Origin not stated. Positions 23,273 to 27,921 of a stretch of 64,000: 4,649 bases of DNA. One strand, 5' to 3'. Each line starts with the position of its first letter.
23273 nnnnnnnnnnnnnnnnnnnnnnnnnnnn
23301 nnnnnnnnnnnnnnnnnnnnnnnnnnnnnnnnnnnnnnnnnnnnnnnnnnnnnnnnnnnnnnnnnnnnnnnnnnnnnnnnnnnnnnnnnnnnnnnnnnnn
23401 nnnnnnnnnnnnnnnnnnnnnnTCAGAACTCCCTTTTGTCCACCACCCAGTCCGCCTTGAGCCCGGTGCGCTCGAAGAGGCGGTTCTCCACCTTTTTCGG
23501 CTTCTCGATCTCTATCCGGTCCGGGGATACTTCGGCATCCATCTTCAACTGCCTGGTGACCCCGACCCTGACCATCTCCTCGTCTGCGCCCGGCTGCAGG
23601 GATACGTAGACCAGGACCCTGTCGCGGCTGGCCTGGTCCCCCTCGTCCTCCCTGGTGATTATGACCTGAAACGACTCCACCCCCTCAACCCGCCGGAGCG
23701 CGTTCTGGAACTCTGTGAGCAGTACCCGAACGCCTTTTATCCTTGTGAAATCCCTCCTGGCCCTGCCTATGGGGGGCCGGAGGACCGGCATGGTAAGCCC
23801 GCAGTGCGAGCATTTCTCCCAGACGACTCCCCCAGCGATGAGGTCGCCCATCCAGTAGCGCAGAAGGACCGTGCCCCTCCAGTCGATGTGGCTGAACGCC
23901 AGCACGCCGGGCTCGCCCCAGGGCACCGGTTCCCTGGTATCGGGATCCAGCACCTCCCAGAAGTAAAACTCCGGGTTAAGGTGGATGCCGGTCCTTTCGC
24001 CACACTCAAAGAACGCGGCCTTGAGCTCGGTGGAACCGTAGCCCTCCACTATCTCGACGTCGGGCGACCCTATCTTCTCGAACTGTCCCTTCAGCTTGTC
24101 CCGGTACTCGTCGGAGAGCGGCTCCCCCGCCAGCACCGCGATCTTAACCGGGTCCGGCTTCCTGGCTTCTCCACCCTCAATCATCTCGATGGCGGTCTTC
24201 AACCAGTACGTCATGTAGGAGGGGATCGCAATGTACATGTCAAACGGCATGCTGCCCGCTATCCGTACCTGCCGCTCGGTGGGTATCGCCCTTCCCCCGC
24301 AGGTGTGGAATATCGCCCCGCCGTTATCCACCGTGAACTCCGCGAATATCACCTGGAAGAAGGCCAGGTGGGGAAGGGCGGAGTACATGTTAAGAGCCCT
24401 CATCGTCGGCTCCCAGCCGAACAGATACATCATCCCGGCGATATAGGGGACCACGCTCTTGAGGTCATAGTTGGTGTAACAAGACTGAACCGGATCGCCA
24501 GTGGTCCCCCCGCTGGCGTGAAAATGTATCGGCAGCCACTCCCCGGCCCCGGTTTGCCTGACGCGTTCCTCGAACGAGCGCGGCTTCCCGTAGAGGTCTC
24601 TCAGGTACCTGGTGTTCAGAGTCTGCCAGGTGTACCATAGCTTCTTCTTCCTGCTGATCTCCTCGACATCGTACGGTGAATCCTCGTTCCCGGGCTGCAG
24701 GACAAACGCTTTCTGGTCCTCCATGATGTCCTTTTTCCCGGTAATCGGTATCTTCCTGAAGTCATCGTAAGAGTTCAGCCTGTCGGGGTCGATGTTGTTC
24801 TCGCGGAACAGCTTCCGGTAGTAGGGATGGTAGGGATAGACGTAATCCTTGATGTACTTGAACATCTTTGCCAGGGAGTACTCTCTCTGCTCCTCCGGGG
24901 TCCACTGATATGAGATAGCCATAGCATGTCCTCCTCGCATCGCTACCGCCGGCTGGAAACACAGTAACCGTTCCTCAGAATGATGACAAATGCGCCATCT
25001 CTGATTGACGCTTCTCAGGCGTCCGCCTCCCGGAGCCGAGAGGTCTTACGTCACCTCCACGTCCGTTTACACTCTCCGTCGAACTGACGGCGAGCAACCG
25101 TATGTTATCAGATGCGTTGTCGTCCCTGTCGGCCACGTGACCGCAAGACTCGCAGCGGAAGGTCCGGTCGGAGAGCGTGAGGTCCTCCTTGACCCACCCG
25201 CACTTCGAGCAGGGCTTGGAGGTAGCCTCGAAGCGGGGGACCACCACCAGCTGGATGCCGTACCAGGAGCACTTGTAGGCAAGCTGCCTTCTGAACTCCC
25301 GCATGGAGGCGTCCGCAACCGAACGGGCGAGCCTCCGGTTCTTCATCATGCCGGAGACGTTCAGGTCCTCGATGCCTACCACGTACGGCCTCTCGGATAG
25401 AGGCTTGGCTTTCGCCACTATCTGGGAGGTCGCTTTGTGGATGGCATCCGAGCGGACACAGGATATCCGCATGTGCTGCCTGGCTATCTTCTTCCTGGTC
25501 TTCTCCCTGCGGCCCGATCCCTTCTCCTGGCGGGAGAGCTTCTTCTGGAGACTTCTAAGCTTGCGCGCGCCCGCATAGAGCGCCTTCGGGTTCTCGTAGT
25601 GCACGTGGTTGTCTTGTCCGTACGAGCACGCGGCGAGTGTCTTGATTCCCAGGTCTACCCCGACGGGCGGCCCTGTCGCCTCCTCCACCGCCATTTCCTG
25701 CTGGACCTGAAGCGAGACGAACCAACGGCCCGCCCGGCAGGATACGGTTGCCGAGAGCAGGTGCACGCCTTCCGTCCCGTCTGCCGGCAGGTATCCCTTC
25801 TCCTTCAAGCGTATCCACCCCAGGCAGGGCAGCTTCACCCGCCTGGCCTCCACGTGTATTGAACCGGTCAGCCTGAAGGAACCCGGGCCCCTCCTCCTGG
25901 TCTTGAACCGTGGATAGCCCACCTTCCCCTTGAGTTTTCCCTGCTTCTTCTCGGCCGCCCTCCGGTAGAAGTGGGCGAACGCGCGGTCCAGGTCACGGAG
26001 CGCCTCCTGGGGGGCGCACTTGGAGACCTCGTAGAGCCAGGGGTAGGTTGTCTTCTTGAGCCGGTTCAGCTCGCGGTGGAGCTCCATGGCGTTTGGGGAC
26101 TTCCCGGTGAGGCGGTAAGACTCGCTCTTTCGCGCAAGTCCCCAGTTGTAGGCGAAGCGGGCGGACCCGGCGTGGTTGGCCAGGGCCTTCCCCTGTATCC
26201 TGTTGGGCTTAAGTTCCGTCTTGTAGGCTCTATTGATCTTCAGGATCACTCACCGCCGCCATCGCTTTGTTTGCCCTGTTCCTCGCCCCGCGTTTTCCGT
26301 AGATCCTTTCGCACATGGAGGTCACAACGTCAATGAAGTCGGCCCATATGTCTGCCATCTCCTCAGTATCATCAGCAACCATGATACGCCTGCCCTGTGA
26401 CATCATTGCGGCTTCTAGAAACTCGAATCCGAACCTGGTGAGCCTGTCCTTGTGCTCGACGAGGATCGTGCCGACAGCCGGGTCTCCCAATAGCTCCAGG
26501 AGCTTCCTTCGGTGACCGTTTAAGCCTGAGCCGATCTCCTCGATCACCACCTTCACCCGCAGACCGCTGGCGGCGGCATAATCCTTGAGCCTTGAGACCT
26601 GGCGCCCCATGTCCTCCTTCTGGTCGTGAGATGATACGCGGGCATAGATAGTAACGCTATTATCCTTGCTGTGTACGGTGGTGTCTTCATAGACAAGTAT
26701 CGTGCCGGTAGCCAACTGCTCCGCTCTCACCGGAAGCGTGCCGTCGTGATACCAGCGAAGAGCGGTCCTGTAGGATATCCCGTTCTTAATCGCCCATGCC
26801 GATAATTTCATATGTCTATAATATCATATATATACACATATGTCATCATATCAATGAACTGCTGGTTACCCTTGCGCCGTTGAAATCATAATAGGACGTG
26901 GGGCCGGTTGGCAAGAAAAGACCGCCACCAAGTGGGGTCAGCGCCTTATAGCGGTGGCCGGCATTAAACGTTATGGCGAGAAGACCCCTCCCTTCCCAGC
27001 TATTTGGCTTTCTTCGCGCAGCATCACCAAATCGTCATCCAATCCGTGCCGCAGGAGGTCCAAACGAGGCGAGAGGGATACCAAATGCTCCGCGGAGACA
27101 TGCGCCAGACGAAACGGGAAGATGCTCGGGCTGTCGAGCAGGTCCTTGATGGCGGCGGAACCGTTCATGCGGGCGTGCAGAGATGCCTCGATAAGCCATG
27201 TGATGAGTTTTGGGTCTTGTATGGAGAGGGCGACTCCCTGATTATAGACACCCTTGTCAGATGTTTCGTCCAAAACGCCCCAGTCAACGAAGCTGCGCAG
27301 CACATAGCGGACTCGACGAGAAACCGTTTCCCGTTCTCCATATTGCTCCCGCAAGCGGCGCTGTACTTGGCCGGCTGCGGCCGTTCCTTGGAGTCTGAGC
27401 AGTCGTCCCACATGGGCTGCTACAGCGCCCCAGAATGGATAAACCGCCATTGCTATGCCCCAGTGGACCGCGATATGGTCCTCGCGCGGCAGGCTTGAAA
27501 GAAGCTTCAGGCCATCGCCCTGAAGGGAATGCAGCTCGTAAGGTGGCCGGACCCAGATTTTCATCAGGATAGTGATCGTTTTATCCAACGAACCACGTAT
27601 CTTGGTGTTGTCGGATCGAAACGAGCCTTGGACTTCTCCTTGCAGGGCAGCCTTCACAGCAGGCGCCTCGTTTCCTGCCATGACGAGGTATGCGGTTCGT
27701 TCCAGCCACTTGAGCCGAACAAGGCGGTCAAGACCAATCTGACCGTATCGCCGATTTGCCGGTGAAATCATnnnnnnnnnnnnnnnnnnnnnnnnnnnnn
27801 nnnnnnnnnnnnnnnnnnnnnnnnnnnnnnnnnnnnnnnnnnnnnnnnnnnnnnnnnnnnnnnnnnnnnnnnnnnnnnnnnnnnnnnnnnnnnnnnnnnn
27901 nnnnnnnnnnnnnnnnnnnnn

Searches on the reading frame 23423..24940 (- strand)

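Call 6: search_protein_families(library=ncbifam, proteins=[window:23423-24940:-], max_evalue=0.01)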
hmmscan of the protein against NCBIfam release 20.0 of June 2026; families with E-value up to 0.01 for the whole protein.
window:23423-24940:- (505 aa): 7 families
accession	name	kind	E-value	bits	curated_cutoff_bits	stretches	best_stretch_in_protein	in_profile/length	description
NF053551.1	FlxY_rubin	equivalog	9.9e-37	126.7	520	2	233-503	169-424/424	flexirubin biosynthesis putative acyl-CoA ligase FlxY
NF041878.1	paak_haloarch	equivalog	1e-33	116.6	700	2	139-486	84-414/427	phenylacetate--CoA ligase PaaK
TIGR02155.1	PA_CoA_ligase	equivalog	2.1e-29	102.3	646.3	2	139-503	79-422/422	phenylacetate--CoA ligase PaaK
NF045666.1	DVU1553_fam_AMP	equivalog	7.8e-21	74.5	300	1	14-393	19-330/331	DVU_1553 family AMP-dependent CoA ligase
TIGR03335.1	F390_ftsA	equivalog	7.5e-15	54.6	458.7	2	25-77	20-72/445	coenzyme F390 synthetase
NF041217.1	BagE_FevW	exception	1.6e-10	40.5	800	1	140-464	74-373/424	bagremycin/ferroverdin synthetase BagE/FevW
TIGR01733.1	AA-adenyl-dom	subfamily_domain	0.00067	18.6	317.4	0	233-309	213-276/409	amino acid adenylation domain-containing protein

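Call 7: search_protein_families(library=pfam, proteins=[window:23423-24940:-], max_evalue=10)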
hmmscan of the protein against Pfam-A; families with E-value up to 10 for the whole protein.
window:23423-24940:- (505 aa): 2 families
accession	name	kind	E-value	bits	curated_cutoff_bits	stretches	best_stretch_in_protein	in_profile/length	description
PF00501.34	AMP-binding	-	3.4e-07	29.8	29.9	1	144-350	171-375/384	AMP-binding enzyme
PF14535.12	AMP-binding_C_2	-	0.0098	16.6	25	1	403-503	1-96/96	AMP-binding enzyme C-terminal domain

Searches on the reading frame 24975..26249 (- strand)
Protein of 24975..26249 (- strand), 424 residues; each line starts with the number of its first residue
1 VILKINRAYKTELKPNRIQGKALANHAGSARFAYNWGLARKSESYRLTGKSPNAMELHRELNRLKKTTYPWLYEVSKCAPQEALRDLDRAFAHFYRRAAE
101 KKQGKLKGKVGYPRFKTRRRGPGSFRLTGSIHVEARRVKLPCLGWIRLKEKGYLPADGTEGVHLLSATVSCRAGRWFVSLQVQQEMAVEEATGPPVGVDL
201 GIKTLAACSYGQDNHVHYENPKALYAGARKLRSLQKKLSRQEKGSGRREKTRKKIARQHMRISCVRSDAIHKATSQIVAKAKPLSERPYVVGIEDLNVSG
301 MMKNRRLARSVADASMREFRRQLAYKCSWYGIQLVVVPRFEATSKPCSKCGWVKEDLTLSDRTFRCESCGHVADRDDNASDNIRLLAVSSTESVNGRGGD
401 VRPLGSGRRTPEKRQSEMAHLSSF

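Call 3: search_protein_families(library=pfam, proteins=[window:24975-26249:-], max_evalue=0.01)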
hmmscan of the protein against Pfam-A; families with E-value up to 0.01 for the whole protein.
window:24975-26249:- (424 aa): 5 families
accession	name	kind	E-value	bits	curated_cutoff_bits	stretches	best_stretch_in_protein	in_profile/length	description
PF01385.25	OrfB_IS605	-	1.1e-22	80.9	30.5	1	187-305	10-120/120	Probable transposase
PF07282.18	Cas12f1-like_TNB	-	3.8e-22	78.7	26.3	1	317-383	2-60/60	Cas12f1-like, TNB domain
PF12323.14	HTH_OrfB_IS605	-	3.3e-13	49.3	21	1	1-50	1-47/47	Helix-turn-helix domain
PF13248.11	Zn_ribbon_3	-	0.00094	19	27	0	363-378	2-17/26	zinc-ribbon domain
PF12760.12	Zn_ribbon_IS1595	-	0.0067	16.8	25.4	0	345-371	20-45/46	Transposase zinc-ribbon domain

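Call 4: search_protein_families(library=padloc, proteins=[window:24975-26249:-], max_evalue=0.01)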
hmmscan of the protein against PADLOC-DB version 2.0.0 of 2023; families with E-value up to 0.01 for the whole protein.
window:24975-26249:- (424 aa): 20 families
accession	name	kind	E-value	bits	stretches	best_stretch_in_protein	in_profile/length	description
PDLC01700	Cas12f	-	4e-89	297.6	2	51-409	72-450/458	CAS-V-F; effector__SPE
PDLC00933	Cas12u4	-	6.6e-89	297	2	52-403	95-457/488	Cas12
PDLC01691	Cas12f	-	4.6e-46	156.3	1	7-384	3-326/332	CAS-V-F; effector__SPE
PDLC01674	Cas12f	-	8.5e-45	151.4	1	95-392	86-363/389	CAS-V-F; effector__SPE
PDLC01678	Cas12f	-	8.5e-45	151.4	1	95-392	86-363/389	Cas14c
PDLC01039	Csx1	-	6.3e-42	142.3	1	8-390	5-309/315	found elsewhere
PDLC00931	Cas12u2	-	1.9e-29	101.4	2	102-280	154-318/445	Cas12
PDLC01698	Cas12f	-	4.4e-24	83.5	2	106-280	138-305/411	CAS-V-F; effector__SPE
PDLC01699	Cas12f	-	7.1e-20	69.6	1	176-383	184-388/399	CAS-V-F; effector__SPE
PDLC00932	Cas12u3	-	5.2e-19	66.9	1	178-384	183-386/398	Cas12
PDLC01673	Cas12f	-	2.5e-16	57.7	1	178-384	294-497/507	CAS-V-F; effector__SPE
PDLC01690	Cas12f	-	1.5e-14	52.1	1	72-393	96-421/440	CAS-V-F; effector__SPE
PDLC01677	Cas12f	-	4.3e-14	50.4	1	178-384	293-497/506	Cas14b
PDLC01672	Cas12f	-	6.4e-11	39.9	1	174-383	258-474/486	CAS-V-F; effector__SPE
PDLC00930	Cas12u1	-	7.4e-10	36.3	1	301-383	450-526/533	Cas12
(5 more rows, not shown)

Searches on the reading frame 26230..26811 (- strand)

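Call 3: search_protein_families(library=pfam, proteins=[window:26230-26811:-], max_evalue=0.01)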
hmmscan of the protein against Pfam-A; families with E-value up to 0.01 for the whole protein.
window:26230-26811:- (193 aa): 1 family
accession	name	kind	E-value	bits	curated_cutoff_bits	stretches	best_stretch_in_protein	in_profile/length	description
PF00239.26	Resolvase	-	8e-17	62.1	23.3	1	54-183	2-140/145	Resolvase, N terminal domain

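Call 4: search_protein_families(library=padloc, proteins=[window:26230-26811:-], max_evalue=0.01)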
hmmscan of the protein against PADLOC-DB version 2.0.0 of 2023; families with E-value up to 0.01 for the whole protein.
window:26230-26811:- (193 aa): 1 family
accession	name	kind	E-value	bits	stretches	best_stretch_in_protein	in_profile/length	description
PDLC02204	MzaB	-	0.0053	13.3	1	122-187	89-154/500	-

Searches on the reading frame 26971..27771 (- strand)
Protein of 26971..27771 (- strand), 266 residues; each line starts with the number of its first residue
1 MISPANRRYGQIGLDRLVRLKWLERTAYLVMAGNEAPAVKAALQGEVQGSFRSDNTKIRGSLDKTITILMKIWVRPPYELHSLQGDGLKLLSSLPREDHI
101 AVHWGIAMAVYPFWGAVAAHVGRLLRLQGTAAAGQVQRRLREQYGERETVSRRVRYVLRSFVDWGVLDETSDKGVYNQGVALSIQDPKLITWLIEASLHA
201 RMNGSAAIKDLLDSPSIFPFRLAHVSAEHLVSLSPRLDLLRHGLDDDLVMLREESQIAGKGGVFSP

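Call 3: search_protein_families(library=pfam, proteins=[window:26971-27771:-], max_evalue=0.01)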
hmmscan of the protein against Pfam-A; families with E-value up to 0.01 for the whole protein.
window:26971-27771:- (266 aa): 0 families

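Call 4: search_protein_families(library=padloc, proteins=[window:26971-27771:-], max_evalue=0.01)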
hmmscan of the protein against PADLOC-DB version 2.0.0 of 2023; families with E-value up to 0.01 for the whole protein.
window:26971-27771:- (266 aa): 2 families
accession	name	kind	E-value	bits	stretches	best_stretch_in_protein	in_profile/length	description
PDLC02444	BrxA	-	3.1e-105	349.1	1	6-254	2-250/251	BrxA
PDLC02437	BrxA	-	9.8e-49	164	1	11-250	3-235/238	BrxA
